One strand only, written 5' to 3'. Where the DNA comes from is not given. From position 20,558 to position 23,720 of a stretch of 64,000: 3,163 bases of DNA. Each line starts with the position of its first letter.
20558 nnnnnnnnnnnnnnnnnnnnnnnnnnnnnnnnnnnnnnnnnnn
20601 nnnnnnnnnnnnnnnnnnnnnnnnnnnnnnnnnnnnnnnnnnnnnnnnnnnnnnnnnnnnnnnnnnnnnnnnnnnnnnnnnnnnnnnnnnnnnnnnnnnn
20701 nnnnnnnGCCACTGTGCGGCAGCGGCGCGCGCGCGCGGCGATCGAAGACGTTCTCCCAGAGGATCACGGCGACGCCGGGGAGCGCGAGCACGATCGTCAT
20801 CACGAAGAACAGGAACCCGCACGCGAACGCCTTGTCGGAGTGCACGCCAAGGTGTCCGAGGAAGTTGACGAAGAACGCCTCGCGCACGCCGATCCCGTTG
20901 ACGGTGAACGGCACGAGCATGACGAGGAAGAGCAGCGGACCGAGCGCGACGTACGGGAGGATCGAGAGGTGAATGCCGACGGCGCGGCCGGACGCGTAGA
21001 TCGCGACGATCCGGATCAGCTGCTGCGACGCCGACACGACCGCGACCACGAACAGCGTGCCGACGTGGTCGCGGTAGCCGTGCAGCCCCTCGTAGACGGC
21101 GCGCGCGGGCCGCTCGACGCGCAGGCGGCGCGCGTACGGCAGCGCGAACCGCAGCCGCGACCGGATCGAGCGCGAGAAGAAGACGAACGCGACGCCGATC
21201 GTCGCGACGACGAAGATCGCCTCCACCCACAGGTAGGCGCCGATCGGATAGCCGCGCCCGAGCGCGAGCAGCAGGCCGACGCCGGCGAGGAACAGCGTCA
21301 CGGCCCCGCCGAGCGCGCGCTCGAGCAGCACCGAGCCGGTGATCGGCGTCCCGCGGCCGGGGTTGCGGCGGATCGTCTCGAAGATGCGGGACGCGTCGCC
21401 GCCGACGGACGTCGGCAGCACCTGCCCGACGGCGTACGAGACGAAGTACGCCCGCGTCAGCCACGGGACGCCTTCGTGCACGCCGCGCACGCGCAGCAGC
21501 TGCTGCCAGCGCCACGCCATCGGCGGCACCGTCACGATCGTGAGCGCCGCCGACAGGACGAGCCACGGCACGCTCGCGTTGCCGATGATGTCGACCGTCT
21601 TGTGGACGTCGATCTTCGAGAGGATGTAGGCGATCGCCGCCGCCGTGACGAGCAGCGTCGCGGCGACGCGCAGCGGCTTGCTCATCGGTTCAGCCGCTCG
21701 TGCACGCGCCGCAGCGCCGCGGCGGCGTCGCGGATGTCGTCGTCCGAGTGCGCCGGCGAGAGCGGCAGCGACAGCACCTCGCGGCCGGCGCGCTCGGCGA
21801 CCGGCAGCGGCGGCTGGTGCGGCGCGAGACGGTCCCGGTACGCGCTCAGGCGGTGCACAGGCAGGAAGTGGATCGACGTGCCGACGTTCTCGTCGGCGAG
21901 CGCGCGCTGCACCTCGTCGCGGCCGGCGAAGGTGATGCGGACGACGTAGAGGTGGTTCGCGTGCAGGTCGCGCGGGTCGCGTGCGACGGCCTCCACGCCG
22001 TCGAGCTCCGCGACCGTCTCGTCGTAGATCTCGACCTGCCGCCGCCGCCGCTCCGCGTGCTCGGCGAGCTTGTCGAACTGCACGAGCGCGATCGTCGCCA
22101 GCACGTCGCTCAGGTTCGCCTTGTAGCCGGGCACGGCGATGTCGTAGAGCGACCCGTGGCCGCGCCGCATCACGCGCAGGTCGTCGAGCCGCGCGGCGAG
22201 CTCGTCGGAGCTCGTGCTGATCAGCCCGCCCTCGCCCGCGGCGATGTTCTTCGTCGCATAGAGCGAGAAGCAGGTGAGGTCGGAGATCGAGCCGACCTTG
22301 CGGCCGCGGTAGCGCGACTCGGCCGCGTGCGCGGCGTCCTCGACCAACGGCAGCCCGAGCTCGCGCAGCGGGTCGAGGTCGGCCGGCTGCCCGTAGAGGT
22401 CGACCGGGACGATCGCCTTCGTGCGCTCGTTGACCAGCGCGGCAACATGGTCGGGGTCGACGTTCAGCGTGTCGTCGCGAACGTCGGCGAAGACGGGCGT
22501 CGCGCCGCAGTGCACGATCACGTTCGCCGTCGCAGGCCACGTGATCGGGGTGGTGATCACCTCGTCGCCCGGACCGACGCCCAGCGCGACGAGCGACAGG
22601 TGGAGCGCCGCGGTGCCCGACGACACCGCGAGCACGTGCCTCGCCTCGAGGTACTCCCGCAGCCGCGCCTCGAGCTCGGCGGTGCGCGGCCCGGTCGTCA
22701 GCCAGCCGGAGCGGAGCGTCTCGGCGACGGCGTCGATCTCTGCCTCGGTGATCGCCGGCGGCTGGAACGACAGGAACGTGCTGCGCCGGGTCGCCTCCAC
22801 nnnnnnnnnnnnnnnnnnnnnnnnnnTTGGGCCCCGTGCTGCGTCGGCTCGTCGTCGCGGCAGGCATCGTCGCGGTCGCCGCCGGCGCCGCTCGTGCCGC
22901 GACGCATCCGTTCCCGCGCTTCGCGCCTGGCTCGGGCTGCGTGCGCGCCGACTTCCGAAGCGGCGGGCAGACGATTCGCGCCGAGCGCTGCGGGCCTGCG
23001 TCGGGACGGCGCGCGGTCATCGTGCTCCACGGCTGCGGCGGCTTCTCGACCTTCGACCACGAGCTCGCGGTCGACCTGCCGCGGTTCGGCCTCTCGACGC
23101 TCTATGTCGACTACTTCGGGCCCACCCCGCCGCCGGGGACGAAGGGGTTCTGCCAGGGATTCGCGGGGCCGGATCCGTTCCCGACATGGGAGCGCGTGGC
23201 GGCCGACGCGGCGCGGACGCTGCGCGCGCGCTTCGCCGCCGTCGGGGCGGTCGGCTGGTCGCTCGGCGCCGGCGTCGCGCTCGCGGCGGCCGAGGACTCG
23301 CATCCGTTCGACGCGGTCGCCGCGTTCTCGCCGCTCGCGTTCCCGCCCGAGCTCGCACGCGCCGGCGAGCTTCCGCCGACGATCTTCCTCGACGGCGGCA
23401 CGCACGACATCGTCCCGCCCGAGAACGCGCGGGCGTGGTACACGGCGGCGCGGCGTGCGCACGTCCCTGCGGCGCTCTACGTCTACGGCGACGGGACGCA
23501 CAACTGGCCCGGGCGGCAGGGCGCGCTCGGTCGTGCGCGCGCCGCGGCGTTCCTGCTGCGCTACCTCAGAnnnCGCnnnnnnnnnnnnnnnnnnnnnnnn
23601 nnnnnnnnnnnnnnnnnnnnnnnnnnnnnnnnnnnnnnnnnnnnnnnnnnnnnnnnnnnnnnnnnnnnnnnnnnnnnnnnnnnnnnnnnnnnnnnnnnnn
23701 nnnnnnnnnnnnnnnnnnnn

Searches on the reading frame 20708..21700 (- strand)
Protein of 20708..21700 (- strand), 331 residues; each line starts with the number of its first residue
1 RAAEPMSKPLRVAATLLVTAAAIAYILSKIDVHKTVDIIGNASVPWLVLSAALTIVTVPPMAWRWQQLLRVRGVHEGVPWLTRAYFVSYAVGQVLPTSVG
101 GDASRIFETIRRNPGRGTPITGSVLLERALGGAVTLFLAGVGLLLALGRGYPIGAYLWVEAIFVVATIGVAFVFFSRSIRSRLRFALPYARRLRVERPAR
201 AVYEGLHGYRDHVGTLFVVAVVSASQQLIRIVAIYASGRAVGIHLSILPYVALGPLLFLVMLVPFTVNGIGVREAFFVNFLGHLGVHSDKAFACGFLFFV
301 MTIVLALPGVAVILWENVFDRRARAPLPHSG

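Call 13: search_protein_families(library=pfam, proteins=[window:20708-21700:-], max_evalue=0.01)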
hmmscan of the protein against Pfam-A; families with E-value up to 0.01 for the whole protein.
window:20708-21700:- (331 aa): 1 family
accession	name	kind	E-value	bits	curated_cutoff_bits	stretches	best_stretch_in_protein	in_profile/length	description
PF03706.18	LPG_synthase_TM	-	1.3e-34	120.5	33.4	1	13-309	2-302/302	Lysylphosphatidylglycerol synthase TM region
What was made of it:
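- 19837..21700 (-): GT2 (19837-20712) and an LPG_synthase_TM flippase-like protein (20705 to about 21700). LPG_synthase_TM E 1.3e-34 (call 13).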

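Call 81: search_protein_families(library=ncbifam, proteins=[window:20708-21700:-], max_evalue=0.0001)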
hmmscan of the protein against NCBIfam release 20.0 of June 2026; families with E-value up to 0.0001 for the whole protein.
window:20708-21700:- (331 aa): 2 families
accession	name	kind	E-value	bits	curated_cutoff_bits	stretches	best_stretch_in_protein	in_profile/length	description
TIGR00374.1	TIGR00374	subfamily_domain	1.3e-09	37.9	43.2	1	18-295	3-291/323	flippase-like domain-containing protein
NF033480.1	bifunc_MprF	equivalog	2.4e-05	22.9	600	0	8-298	5-278/841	bifunctional lysylphosphatidylglycerol flippase/synthetase MprF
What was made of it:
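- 19837..21700 (-): TIGR00374 flippase-like (call 81).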

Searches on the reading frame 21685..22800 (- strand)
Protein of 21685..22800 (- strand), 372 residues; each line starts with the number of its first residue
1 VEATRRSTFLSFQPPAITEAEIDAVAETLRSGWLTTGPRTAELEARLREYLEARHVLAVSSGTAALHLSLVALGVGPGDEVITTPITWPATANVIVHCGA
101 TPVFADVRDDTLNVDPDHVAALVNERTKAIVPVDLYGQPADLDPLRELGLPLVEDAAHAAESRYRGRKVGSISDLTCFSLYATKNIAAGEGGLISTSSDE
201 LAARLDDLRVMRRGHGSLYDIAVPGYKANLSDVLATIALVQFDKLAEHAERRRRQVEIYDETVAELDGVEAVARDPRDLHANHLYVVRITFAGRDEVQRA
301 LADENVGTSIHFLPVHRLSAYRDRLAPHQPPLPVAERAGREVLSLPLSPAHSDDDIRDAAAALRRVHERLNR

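Call 5: search_protein_families(library=pfam, proteins=[window:21685-22800:-], max_evalue=0.01)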
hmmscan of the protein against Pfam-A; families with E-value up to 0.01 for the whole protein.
window:21685-22800:- (372 aa): 4 families
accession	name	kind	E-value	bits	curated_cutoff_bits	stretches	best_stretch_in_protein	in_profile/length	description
PF01041.23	DegT_DnrJ_EryC1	-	3e-109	366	19.8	1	16-363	2-359/360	DegT/DnrJ/EryC1/StrS aminotransferase family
PF00155.27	Aminotran_1_2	-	7.3e-09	35.7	19.7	1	13-131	18-151/361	Aminotransferase class I and II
PF01053.26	Cys_Met_Meta_PP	-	2.8e-05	23.3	27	1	37-130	51-141/381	Cys/Met metabolism PLP-dependent enzyme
PF01212.27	Beta_elim_lyase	-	5.1e-05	23.2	27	1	38-202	32-217/288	Beta-eliminating lyase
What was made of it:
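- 21682..22800 (-): DegT1, a sugar aminotransferase. Its best NCBIfam models are ArnB and PseC. Pfam DegT E 3e-109 (call 5).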

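Call 18: search_protein_families(library=ncbifam, proteins=[window:21685-22800:-], max_evalue=0.001)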
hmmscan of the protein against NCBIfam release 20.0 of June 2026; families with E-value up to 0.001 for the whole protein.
window:21685-22800:- (372 aa): 19 families
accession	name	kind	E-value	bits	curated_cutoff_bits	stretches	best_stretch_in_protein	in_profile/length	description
NF008658.2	PRK11658.1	equivalog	7.1e-94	314.5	631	1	7-368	2-378/379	UDP-4-amino-4-deoxy-L-arabinose aminotransferase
TIGR03588.1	PseC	equivalog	4.2e-83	279.4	423.5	1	11-366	3-379/380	UDP-4-amino-4,6-dideoxy-N-acetyl-beta-L-altrosamine transaminase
TIGR04427.1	PLP_DesI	equivalog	5.1e-60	203.6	650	1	25-366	38-382/390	dTDP-4-dehydro-6-deoxyglucose aminotransferase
TIGR04181.1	NHT_00031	hypoth_equivalog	8.6e-58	195.9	420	1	13-348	4-359/359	LegC family aminotransferase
NF008687.0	PRK11706.1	equivalog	7.5e-55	186.2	375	1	11-359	3-366/375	dTDP-4-amino-4,6-dideoxygalactose transaminase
TIGR02379.1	ECA_wecE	subfamily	2.2e-44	151.7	434.85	1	10-322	2-331/376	dTDP-4-amino-4,6-dideoxy-D-glucose transaminase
NF011936.0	PRK15407.1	equivalog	1.3e-38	132.9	423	1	17-209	44-248/440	lipopolysaccharide biosynthesis protein RfbH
NF004770.0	PRK06108.1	subfamily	3.7e-08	32.6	422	1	47-131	90-175/396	pyridoxal phosphate-dependent aminotransferase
NF009079.0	PRK12414.1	subfamily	3.6e-06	26.3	481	1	49-131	86-167/384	methionine aminotransferase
NF005817.0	PRK07683.1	equivalog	5.2e-06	25.4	575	1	53-131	89-166/387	aminotransferase A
NF006488.0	PRK08912.1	equivalog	1.8e-05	23.8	498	1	54-131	88-164/387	aminotransferase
NF004975.0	PRK06348.1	equivalog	3.5e-05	23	549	1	51-131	87-167/384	pyridoxal phosphate-dependent aminotransferase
TIGR03947.1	viomycin_VioD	equivalog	5.6e-05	22.2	390.9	1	52-131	68-147/359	capreomycidine synthase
NF005305.0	PRK06836.1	equivalog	0.00018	20.9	376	1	42-131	87-175/396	pyridoxal phosphate-dependent aminotransferase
TIGR01326.1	OAH_OAS_sulfhy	subfamily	0.00026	19.8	495.1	1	38-131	57-147/418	O-acetylhomoserine aminocarboxypropyltransferase/cysteine synthase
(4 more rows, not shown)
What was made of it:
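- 21682..22800 (-): NCBIfam ArnB 314 bits, below the 631 cut-off (call 18).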

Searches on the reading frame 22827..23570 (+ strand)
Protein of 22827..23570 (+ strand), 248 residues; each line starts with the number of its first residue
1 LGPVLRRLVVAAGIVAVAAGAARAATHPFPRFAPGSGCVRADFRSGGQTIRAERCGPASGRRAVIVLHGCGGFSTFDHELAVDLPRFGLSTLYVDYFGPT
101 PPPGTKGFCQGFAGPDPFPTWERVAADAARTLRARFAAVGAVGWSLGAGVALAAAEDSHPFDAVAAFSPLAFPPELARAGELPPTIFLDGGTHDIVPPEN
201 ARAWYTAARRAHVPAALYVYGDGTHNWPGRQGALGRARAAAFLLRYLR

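Call 5: search_protein_families(library=pfam, proteins=[window:22827-23570:+], max_evalue=0.01)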
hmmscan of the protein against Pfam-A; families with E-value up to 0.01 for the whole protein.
window:22827-23570:+ (248 aa): 3 families
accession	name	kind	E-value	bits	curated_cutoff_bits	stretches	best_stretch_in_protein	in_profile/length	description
PF01738.24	DLH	-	4.1e-07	30.3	21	1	136-233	96-194/217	Dienelactone hydrolase family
PF12146.15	Hydrolase_4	-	6.9e-05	22.7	27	1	61-173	4-113/239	Serine aminopeptidase, S33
PF00326.27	Peptidase_S9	-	0.00015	21.8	22.6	0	183-247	145-210/213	Prolyl oligopeptidase family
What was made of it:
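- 22827..23573 (+): Secreted alpha/beta hydrolase (DLH-like) with an N-terminal signal peptide. It was inserted together with AG1 in this lineage. Pfam DLH E 4e-7 (call 5).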

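Call 81: search_protein_families(library=ncbifam, proteins=[window:22827-23570:+], max_evalue=0.0001)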
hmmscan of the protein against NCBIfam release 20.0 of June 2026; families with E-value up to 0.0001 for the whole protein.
window:22827-23570:+ (248 aa): 0 families
